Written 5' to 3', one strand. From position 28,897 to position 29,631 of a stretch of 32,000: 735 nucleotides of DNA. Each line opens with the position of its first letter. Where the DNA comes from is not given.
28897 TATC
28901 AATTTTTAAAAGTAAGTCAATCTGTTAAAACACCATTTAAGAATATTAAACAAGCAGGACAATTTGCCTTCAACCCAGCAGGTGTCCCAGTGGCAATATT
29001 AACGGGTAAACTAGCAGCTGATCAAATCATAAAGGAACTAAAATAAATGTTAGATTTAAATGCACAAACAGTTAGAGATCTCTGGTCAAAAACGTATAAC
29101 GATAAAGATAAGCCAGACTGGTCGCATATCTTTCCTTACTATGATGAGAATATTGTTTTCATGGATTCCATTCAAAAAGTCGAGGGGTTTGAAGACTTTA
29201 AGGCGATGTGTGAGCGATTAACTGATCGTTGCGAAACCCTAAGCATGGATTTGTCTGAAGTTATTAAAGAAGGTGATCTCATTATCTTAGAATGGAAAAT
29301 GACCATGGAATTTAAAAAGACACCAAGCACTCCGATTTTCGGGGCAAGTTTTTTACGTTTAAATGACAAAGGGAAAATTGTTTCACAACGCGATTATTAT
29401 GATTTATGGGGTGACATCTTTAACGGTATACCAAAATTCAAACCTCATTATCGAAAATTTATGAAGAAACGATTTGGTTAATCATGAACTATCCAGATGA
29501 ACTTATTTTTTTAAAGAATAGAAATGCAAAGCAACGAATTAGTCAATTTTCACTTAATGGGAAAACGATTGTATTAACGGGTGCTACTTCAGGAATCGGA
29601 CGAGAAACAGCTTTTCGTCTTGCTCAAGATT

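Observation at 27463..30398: Tightly coupled CrtI-like flavoenzyme / NTF2-fold / SDR operon of unknown substrate: candidate lipid, fatty-acid or steroid tailoring module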

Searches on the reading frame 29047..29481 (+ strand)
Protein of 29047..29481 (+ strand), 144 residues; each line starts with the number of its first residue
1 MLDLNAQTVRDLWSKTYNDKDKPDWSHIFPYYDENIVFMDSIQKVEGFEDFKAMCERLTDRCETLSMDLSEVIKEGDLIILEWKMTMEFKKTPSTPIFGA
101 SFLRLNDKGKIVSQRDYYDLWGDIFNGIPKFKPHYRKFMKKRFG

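Call 3: search_protein_families(library=pfam, proteins=[window:29047-29481:+], max_evalue=0.01)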
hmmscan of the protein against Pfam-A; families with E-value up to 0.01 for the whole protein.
window:29047-29481:+ (144 aa): 3 families
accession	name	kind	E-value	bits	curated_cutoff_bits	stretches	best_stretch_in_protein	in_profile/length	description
PF12680.13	SnoaL_2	-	3.1e-12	47.4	27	1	22-113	10-101/102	SnoaL-like domain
PF10184.16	DUF2358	-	5.9e-08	33.4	24.3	1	29-113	21-112/113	Uncharacterized conserved protein (DUF2358)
PF07366.18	SnoaL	-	1.7e-06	28.3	28.4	1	20-121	10-120/126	SnoaL-like polyketide cyclase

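Call 4: search_protein_families(library=ncbifam, proteins=[window:29047-29481:+], max_evalue=0.01)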
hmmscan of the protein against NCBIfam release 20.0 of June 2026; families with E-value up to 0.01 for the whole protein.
window:29047-29481:+ (144 aa): 0 families

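Call 15: search_solved_structures(query=window:29047-29481:+, max_evalue=1)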
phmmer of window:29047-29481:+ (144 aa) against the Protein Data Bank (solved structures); distinct sequences matched with E-value up to 1: 5.
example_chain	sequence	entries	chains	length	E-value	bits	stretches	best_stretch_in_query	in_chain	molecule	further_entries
9euz_A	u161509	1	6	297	0.28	14.6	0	102-139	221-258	Uncharacterized protein TM_1410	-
2aam_A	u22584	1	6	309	0.31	14.5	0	102-139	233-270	Hypothetical protein TM1410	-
9eux_G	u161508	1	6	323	0.34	14.3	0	102-139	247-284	Uncharacterized protein TM_1410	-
4l3i_A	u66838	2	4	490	0.48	13.8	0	98-140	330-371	Protein regulator of cytokinesis 1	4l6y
7e85_C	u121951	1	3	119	0.62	13.5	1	30-86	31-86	SnoaL-like domain-containing protein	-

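Call 33: find_homologous_proteins(query=window:29047-29481:+, max_evalue=0.001)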
Query window:29047-29481:+ (144 aa): 2845 proteins with E <= 0.001 among 2853 candidates; the best 120 are listed.
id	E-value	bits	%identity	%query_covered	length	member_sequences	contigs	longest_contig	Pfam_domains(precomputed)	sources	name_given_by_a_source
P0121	9.1e-95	333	100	100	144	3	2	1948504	PF07366.19,PF10184.16,PF12680.14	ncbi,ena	-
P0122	1.5e-76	274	81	100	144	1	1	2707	PF07366.19,PF10184.16,PF12680.14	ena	-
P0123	3.7e-75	269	81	100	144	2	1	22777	PF10184.16,PF12680.14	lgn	-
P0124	4.3e-74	266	74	100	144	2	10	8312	PF10184.16,PF12680.14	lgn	-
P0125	5.7e-74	265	81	98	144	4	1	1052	PF10184.16,PF12680.14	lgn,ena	-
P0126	8.5e-70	252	75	100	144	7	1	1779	PF10184.16,PF12680.14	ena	-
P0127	9.3e-69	248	75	100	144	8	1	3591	PF10184.16,PF12680.14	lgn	-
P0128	9.6e-64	232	66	98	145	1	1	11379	PF07366.19,PF10184.16,PF12680.14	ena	-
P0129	1.1e-63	232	67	98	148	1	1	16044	PF10184.16,PF12680.14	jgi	jgi:limonene-1,2-epoxide hydrolase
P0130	1.1e-63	232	67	98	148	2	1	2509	PF10184.16,PF12680.14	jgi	jgi:limonene-1,2-epoxide hydrolase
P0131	1.3e-63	232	66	98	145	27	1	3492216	PF07366.19,PF10184.16,PF12680.14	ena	-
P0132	4.0e-63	230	67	98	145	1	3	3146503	PF07366.19,PF10184.16,PF12680.14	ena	-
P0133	5.9e-63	229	68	99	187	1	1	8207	PF10184.16,PF12680.14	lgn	-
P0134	6.1e-63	229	66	98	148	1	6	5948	PF07366.19,PF10184.16,PF12680.14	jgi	jgi:ketosteroid isomerase-like protein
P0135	1.5e-62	228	63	100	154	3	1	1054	PF07366.19,PF10184.16,PF12680.14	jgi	jgi:limonene-1,2-epoxide hydrolase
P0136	2.3e-62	228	67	98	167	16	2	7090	PF07366.19,PF10184.16,PF12680.14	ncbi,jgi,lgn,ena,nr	ncbi:MAG: nuclear transport factor 2 family protein [Spirochaetia bacterium]|jgi:limonene-1,2-epoxid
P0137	2.4e-62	227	67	99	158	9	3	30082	PF10184.16,PF12680.14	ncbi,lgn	-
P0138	3.9e-62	227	66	98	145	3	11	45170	PF07366.19,PF10184.16,PF12680.14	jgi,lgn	jgi:ketosteroid isomerase-like protein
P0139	4.1e-62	227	65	98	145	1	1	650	PF07366.19,PF10184.16,PF12680.14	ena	-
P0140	4.5e-62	227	65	98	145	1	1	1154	PF07366.19,PF10184.16,PF12680.14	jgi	jgi:ketosteroid isomerase-like protein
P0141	5.0e-62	226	64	98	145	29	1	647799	PF10184.16,PF12680.14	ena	-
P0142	5.1e-62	226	67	98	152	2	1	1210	PF10184.16,PF12680.14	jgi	jgi:limonene-1,2-epoxide hydrolase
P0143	5.7e-62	226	66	98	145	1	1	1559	PF12680.14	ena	-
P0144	9.7e-62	226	65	98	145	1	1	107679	PF07366.19,PF10184.16,PF12680.14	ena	-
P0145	1.5e-61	225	65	98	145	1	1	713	PF07366.19,PF10184.16,PF12680.14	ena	-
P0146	2.0e-61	225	65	98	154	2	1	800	PF10184.16,PF12680.14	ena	-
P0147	2.4e-61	224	66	99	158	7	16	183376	PF10184.16,PF12680.14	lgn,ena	-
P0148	3.5e-61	224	65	98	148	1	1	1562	PF10184.16,PF12680.14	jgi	jgi:limonene-1,2-epoxide hydrolase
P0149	4.8e-61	223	65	98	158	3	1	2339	PF07366.19,PF10184.16,PF12680.14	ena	-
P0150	5.4e-61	223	64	98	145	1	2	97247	PF07366.19,PF12680.14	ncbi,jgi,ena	-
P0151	5.5e-61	223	65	98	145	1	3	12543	PF07366.19,PF10184.16,PF12680.14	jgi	jgi:ketosteroid isomerase-like protein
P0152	6.0e-61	223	64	98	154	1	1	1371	PF10184.16,PF12680.14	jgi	jgi:limonene-1,2-epoxide hydrolase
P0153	1.2e-60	222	65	98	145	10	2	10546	PF07366.19,PF10184.16,PF12680.14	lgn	-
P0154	1.3e-60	222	64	98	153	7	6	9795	PF07366.19,PF10184.16,PF12680.14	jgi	jgi:limonene-1,2-epoxide hydrolase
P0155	1.3e-60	222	62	98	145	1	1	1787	PF10184.16,PF12680.14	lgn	-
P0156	1.6e-60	222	63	98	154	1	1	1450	PF10184.16,PF12680.14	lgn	-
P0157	2.1e-60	221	64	99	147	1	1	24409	PF10184.16,PF12680.14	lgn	-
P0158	2.4e-60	221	67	99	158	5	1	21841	PF10184.16,PF12680.14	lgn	-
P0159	2.6e-60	221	63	98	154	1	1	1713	PF07366.19,PF10184.16,PF12680.14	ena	-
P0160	2.7e-60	221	64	100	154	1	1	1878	PF10184.16,PF12680.14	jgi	jgi:limonene-1,2-epoxide hydrolase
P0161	2.8e-60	221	65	99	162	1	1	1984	PF10184.16,PF12680.14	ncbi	-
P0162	2.8e-60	221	62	98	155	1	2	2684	PF10184.16,PF12680.14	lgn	-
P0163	2.9e-60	221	63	100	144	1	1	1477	PF10184.16,PF12680.14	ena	-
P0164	3.0e-60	221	64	99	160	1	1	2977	PF07366.19,PF10184.16,PF12680.14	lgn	-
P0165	3.1e-60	221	67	98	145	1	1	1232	PF10184.16,PF12680.14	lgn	-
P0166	3.8e-60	220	65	99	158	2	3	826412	PF10184.16,PF12680.14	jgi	jgi:hypothetical protein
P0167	3.9e-60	220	64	100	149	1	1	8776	PF10184.16,PF12680.14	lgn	-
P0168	4.9e-60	220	62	100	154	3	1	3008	PF10184.16,PF12680.14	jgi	jgi:limonene-1,2-epoxide hydrolase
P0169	5.3e-60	220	65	99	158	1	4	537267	PF10184.16,PF12680.14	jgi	jgi:hypothetical protein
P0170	5.8e-60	220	62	99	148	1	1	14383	PF07366.19,PF10184.16,PF12680.14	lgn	-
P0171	6.1e-60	220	67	98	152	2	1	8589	PF10184.16,PF12680.14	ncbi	-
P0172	6.1e-60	220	63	99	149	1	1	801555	PF10184.16,PF12680.14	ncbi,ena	-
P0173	6.9e-60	220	63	99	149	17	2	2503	PF07366.19,PF10184.16,PF12680.14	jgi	-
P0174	8.7e-60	219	64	99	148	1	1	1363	PF07366.19,PF10184.16,PF12680.14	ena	-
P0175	9.2e-60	219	62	98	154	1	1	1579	PF10184.16,PF12680.14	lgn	-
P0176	9.2e-60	219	63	98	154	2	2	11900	PF10184.16,PF12680.14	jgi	jgi:limonene-1,2-epoxide hydrolase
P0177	9.7e-60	219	63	99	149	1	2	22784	PF10184.16,PF12680.14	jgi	jgi:limonene-1,2-epoxide hydrolase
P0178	9.8e-60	219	67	100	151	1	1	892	PF10184.16,PF12680.14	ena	-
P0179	1.1e-59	219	64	100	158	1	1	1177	PF10184.16,PF12680.14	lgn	-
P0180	1.5e-59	218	65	98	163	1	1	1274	PF10184.16,PF12680.14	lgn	-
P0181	1.6e-59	218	65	99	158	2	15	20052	PF10184.16,PF12680.14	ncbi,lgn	ncbi:MAG: nuclear transport factor 2 family protein [Rectinemataceae bacterium]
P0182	1.6e-59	218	64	99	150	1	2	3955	PF10184.16,PF12680.14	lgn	-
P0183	1.7e-59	218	62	98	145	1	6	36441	PF07366.19,PF10184.16,PF12680.14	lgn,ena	-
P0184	1.8e-59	218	64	98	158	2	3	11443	PF10184.16,PF12680.14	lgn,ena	-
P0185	2.0e-59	218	63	100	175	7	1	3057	PF07366.19,PF10184.16,PF12680.14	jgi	jgi:limonene-1,2-epoxide hydrolase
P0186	2.9e-59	217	62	99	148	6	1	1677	PF07366.19,PF10184.16,PF12680.14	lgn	-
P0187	3.7e-59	217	65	98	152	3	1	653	PF10184.16,PF12680.14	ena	-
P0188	3.9e-59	217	64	99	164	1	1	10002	PF10184.16,PF12680.14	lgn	-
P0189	4.0e-59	217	62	98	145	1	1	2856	PF10184.16,PF12680.14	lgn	-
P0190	4.2e-59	217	63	100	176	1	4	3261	PF10184.16,PF12680.14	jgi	jgi:limonene-1,2-epoxide hydrolase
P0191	4.8e-59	217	61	100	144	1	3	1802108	PF10184.16,PF12680.14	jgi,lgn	jgi:limonene-1,2-epoxide hydrolase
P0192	4.9e-59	217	65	98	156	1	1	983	PF10184.16,PF12680.14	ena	-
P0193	6.0e-59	216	60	98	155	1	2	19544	PF10184.16,PF12680.14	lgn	-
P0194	6.2e-59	216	62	100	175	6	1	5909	PF07366.19,PF10184.16,PF12680.14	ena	-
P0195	6.4e-59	216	62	98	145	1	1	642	PF10184.16,PF12680.14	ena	-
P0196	6.6e-59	216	62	98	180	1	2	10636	PF10184.16,PF12680.14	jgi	jgi:limonene-1,2-epoxide hydrolase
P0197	7.1e-59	216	64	100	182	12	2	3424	PF10184.16,PF12680.14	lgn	-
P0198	7.2e-59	216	64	99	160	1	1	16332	PF10184.16,PF12680.14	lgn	-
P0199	7.8e-59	216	63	98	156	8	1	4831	PF10184.16,PF12680.14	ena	-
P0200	8.0e-59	216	62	98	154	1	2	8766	PF07366.19,PF10184.16,PF12680.14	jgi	-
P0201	8.6e-59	216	64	98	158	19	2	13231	PF10184.16,PF12680.14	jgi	jgi:ketosteroid isomerase-like protein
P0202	8.6e-59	216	63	98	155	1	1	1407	PF10184.16,PF12680.14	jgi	jgi:limonene-1,2-epoxide hydrolase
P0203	9.6e-59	216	58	100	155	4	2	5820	PF10184.16,PF12680.14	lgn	-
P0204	1.1e-58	216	61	99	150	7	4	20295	PF10184.16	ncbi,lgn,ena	-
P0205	1.4e-58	215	65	98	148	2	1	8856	PF10184.16,PF12680.14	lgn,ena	-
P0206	1.5e-58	215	65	98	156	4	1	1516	PF10184.16,PF12680.14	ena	-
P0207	1.5e-58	215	64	100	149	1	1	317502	PF10184.16,PF12680.14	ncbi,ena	-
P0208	1.7e-58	215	63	98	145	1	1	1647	PF10184.16,PF12680.14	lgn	-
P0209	1.8e-58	215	62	98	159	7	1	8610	PF10184.16,PF12680.14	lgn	-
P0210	1.8e-58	215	64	100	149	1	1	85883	PF10184.16,PF12680.14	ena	-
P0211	1.9e-58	215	60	98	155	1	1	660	PF10184.16,PF12680.14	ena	-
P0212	1.9e-58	215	62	98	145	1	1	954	PF10184.16,PF12680.14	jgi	jgi:limonene-1,2-epoxide hydrolase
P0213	2.1e-58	215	63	99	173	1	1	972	PF10184.16,PF12680.14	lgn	-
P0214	2.2e-58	215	64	99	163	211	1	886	PF10184.16,PF12680.14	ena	-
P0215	2.2e-58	215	66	98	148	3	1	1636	PF10184.16,PF12680.14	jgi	-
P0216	2.3e-58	215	62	98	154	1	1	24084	PF07366.19,PF10184.16,PF12680.14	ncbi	-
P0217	2.4e-58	214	62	99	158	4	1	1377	PF07366.19,PF10184.16,PF12680.14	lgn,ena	-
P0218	2.6e-58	214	62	100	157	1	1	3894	PF07366.19,PF10184.16,PF12680.14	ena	-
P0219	2.6e-58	214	62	99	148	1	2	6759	PF10184.16,PF12680.14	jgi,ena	-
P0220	2.6e-58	214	63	98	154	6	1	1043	PF10184.16,PF12680.14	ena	-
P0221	2.8e-58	214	62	98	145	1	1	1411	PF10184.16,PF12680.14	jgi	jgi:limonene-1,2-epoxide hydrolase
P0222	3.1e-58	214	61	100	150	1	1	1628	PF10184.16,PF12680.14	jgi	jgi:hypothetical protein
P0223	3.2e-58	214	63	100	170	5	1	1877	PF10184.16,PF12680.14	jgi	jgi:hypothetical protein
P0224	3.3e-58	214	64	99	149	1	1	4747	PF10184.16,PF12680.14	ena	-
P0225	4.1e-58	214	62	98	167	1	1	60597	PF07366.19,PF10184.16,PF12680.14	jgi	jgi:limonene-1,2-epoxide hydrolase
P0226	4.1e-58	214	66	98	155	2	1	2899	PF10184.16,PF12680.14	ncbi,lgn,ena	-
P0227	4.2e-58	214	62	99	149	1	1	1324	PF10184.16,PF12680.14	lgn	-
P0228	4.5e-58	214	64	98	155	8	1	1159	PF10184.16,PF12680.14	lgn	-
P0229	4.6e-58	214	61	99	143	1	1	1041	PF10184.16,PF12680.14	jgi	-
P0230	4.7e-58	214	64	98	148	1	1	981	PF10184.16,PF12680.14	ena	-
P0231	4.8e-58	214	61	99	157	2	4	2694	PF10184.16,PF12680.14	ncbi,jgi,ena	-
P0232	4.9e-58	214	62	99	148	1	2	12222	PF10184.16,PF12680.14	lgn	-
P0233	4.9e-58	213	62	98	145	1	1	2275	PF10184.16,PF12680.14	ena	-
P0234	5.0e-58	213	61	99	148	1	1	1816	PF10184.16,PF12680.14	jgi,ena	-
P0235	5.3e-58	213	62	98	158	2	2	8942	PF07366.19,PF12680.14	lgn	-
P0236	5.3e-58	213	64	98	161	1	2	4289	PF07366.19,PF10184.16,PF12680.14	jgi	-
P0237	5.7e-58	213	65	98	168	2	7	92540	PF10184.16,PF12680.14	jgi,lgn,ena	-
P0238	5.7e-58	213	62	98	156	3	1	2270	PF10184.16,PF12680.14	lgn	-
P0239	5.7e-58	213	63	98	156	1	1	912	PF10184.16,PF12680.14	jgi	-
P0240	6.2e-58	213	66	92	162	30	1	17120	PF10184.16,PF12680.14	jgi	jgi:hypothetical protein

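Call 43: predict_structure(alignment_id=A2)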
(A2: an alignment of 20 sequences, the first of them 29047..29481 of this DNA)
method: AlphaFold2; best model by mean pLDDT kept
length: 144 residues; sequences in the alignment: 20
mean_pLDDT: 84.4   pTM: 0.74
mean pLDDT of the five models: 84.4, 82.3, 81.9, 80.1, 78.2
residues with pLDDT >= 90: 65; 70-90: 62; 50-70: 16; < 50: 1
segments of 3 or more residues with pLDDT < 50: none
pLDDT, mean of each block of 10 residues (from residue 1): 84 81 87 95 91 87 86 96 86 79 95 86 63 74 64
secondary structure, 60 per line:
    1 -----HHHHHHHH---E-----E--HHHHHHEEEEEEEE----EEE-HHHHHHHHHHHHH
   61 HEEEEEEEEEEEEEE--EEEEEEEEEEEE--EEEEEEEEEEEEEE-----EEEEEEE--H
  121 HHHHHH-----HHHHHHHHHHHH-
elements in order: H6-13 H26-31 E32-39 E44-46 H48-61 E62-75 E78-89 E92-105 E111-117 H120-126 H132-143

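Call 47: fold_search(model_id=the predicted structure, library=pdb)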
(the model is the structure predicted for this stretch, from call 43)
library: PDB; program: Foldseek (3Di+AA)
matches with E <= 10: 1089; with E <= 0.001: 474
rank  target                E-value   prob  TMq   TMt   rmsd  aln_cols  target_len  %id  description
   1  2bng_A                2.2e-08  1.00  0.67  0.72   4.8       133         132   14  Structure of an M.tuberculosis LEH-like epoxide hydrolase (released 2005-08-03)
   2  2bng_B                3.0e-08  1.00  0.66  0.71   4.8       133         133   14  Structure of an M.tuberculosis LEH-like epoxide hydrolase (released 2005-08-03)
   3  4h3u_A                4.6e-08  1.00  0.67  0.73   4.1       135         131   18  Crystal structure of hypothetical protein with ketosteroid isomerase-like protein fold from Catenulispora acidiphila D (released 2012-10-03)
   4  4h3u_B                7.4e-08  1.00  0.66  0.73   2.9       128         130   17  Crystal structure of hypothetical protein with ketosteroid isomerase-like protein fold from Catenulispora acidiphila D (released 2012-10-03)
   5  6x1i_B                7.4e-08  1.00  0.57  0.56   4.4       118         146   19  Two-Component D3 Assembly Constructed by Fusing Symmetric Oligomers to Coiled Coils (released 2021-03-03)
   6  5aif_A                8.8e-08  1.00  0.67  0.77   4.8       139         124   14  Discovery and characterization of thermophilic limonene-1,2-epoxide hydrolases from hot spring metagenomic libraries.  (released 2015-06-17)
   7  3er7_A                8.8e-08  1.00  0.65  0.78   3.1       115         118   17  Crystal structure of NTF2-like protein of unknown function (YP_001812677.1) from EXIGUOBACTERIUM SP. 255-15 at 1.50 A  (released 2008-10-14)
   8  2gey_B                1.4e-07  1.00  0.60  0.65   3.8       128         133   19  Crystal Structure of AclR a putative hydroxylase from Streptomyces galilaeus (released 2006-07-18)
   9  3er7_B                1.5e-07  1.00  0.62  0.72   3.3       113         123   18  Crystal structure of NTF2-like protein of unknown function (YP_001812677.1) from EXIGUOBACTERIUM SP. 255-15 at 1.50 A  (released 2008-10-14)
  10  3dxo_A                1.6e-07  1.00  0.60  0.73   3.8       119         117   18  CRYSTAL STRUCTURE OF A PUTATIVE ISOMERASE OF THE SNOAL-LIKE FAMILY (ATU_0744) FROM AGROBACTERIUM TUMEFACIENS STR. C58  (released 2008-08-12)
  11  2gey_A                1.6e-07  1.00  0.64  0.59   6.3       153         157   16  Crystal Structure of AclR a putative hydroxylase from Streptomyces galilaeus (released 2006-07-18)
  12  5tpj                  1.9e-07  1.00  0.57  0.66   6.1       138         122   14  Crystal structure of a de novo designed protein with curved beta-sheet (released 2017-01-25)
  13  9gol_A                2.4e-07  1.00  0.61  0.70   3.6       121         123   20  Crystal structure of limonene epoxide hydrolase LEH 19 (released 2026-03-18)
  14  8r2b_B                2.4e-07  1.00  0.64  0.69   4.2       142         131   15  X-ray crystallographic structure of SnoaL2 in complex with the polyketide substrate (released 2024-08-07)
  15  2bng_C                2.6e-07  1.00  0.66  0.67   3.1       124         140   14  Structure of an M.tuberculosis LEH-like epoxide hydrolase (released 2005-08-03)
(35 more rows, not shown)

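Call 51: find_encoding_contigs(protein=P0131, flank=10000, max_places=2)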
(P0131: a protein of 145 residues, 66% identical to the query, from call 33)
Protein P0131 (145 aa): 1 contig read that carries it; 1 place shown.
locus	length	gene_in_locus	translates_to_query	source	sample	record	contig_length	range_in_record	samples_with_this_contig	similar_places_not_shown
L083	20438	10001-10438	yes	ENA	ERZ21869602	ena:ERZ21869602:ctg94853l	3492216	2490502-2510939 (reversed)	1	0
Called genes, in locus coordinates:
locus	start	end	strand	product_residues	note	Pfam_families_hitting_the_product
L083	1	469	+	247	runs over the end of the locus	PF01066:CDP-OH_P_transf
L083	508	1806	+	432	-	PF00149:Metallophos, PF12850:Metallophos_2 (faint)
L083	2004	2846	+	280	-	PF04439:Adenyl_transf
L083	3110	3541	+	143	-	PF01475:FUR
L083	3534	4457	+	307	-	PF01297:ZnuA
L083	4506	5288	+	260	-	PF00005:ABC_tran, PF13304:AAA_21 (weak)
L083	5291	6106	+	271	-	PF00950:ABC-3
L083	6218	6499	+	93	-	-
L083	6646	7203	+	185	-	PF01765:RRF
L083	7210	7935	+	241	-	PF01255:Prenyltransf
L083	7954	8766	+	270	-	PF01148:CTP_transf_1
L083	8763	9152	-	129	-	PF04480:DUF559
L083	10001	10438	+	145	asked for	PF07366:SnoaL (faint), PF12680:SnoaL_2, PF10184:DUF2358 (weak)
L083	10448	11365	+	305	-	PF00106:adh_short, PF08659:KR, PF13561:adh_short_C2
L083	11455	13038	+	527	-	PF00890:FAD_binding_2 (weak), PF01266:DAO, PF01593:Amino_oxidase, PF07992:Pyr_redox_2 (faint), PF12831:FAD_oxidored, PF13450:NAD_binding_8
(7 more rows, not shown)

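Call 52: find_encoding_contigs(protein=P0191, flank=10000, max_places=2)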
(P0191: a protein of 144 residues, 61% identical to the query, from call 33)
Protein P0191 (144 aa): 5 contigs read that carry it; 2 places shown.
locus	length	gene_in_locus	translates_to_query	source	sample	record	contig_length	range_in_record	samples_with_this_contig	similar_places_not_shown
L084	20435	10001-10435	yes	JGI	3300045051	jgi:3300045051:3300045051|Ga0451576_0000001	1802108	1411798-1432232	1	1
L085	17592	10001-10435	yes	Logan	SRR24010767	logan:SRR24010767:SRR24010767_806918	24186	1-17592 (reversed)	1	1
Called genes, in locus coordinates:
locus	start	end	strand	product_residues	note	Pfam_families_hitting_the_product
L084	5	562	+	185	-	PF04205:FMN_bind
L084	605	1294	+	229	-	PF00072:Response_reg, PF00486:Trans_reg_C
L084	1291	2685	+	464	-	PF00672:HAMP, PF00512:HisKA, PF02518:HATPase_c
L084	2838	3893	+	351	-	-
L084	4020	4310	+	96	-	-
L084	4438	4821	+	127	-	PF02082:Rrf2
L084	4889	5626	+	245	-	PF00497:SBP_bac_3, PF10613:Lig_chan-Glu_bd, PF12974:Phosphonate-bd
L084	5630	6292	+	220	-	PF00528:BPD_transp_1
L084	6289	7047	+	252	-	PF00005:ABC_tran, PF13304:AAA_21 (faint)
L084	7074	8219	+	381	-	PF01053:Cys_Met_Meta_PP, PF00155:Aminotran_1_2 (weak)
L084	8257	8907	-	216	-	-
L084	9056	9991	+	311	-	PF02558:ApbA, PF08546:ApbA_C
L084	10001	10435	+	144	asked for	PF10184:DUF2358, PF12680:SnoaL_2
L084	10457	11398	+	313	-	PF00106:adh_short, PF08659:KR, PF01370:Epimerase (weak), PF13561:adh_short_C2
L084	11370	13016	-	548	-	PF00890:FAD_binding_2 (weak), PF01266:DAO, PF01494:FAD_binding_3 (weak), PF01593:Amino_oxidase, PF01946:Thi4 (weak), PF07992:Pyr_redox_2 (weak), PF12831:FAD_oxidored, PF13450:NAD_binding_8, +1 more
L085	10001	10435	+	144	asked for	PF10184:DUF2358, PF12680:SnoaL_2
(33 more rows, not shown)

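Call 53: find_encoding_contigs(protein=P0166, flank=10000, max_places=2)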
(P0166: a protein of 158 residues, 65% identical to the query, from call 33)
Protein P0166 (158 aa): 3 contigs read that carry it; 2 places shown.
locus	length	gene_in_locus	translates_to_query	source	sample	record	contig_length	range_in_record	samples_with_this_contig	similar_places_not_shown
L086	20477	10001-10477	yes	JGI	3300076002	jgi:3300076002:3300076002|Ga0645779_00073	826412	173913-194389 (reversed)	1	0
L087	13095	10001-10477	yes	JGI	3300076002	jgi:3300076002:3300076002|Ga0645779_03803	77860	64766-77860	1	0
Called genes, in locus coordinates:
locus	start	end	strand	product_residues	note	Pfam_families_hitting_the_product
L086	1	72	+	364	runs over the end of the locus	PF00070:Pyr_redox (faint), PF01266:DAO (faint), PF03486:HI0933_like (weak), PF07992:Pyr_redox_2, PF12831:FAD_oxidored, PF13450:NAD_binding_8 (weak), PF13738:Pyr_redox_3 (weak)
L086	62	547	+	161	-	PF13237:Fer4_10 (faint), PF12838:Fer4_7 (weak), PF00037:Fer4 (faint)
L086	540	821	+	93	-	PF17806:SO_alpha_A3, PF04324:Fer2_BFD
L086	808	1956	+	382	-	PF00890:FAD_binding_2 (faint), PF01266:DAO, PF07992:Pyr_redox_2 (faint), PF13738:Pyr_redox_3 (faint)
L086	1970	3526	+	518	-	PF00171:Aldedh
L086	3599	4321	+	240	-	PF01479:S4, PF00849:PseudoU_synth_2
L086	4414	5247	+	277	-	PF02645:DegV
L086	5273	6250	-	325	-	-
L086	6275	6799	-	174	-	PF12675:DUF3795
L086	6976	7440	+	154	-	PF13480:Acetyltransf_6 (faint), PF00583:Acetyltransf_1, PF13673:Acetyltransf_10, PF13508:Acetyltransf_7, PF08445:FR47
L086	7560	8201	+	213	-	PF19700:DUF6198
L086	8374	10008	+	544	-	PF00890:FAD_binding_2 (weak), PF01266:DAO, PF01593:Amino_oxidase, PF01946:Thi4 (weak), PF07992:Pyr_redox_2 (faint), PF12831:FAD_oxidored (weak), PF13450:NAD_binding_8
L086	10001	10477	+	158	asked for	PF12680:SnoaL_2, PF10184:DUF2358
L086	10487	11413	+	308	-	PF00106:adh_short, PF08659:KR, PF13561:adh_short_C2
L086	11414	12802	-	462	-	PF16822:ALGX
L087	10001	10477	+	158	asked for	PF12680:SnoaL_2, PF10184:DUF2358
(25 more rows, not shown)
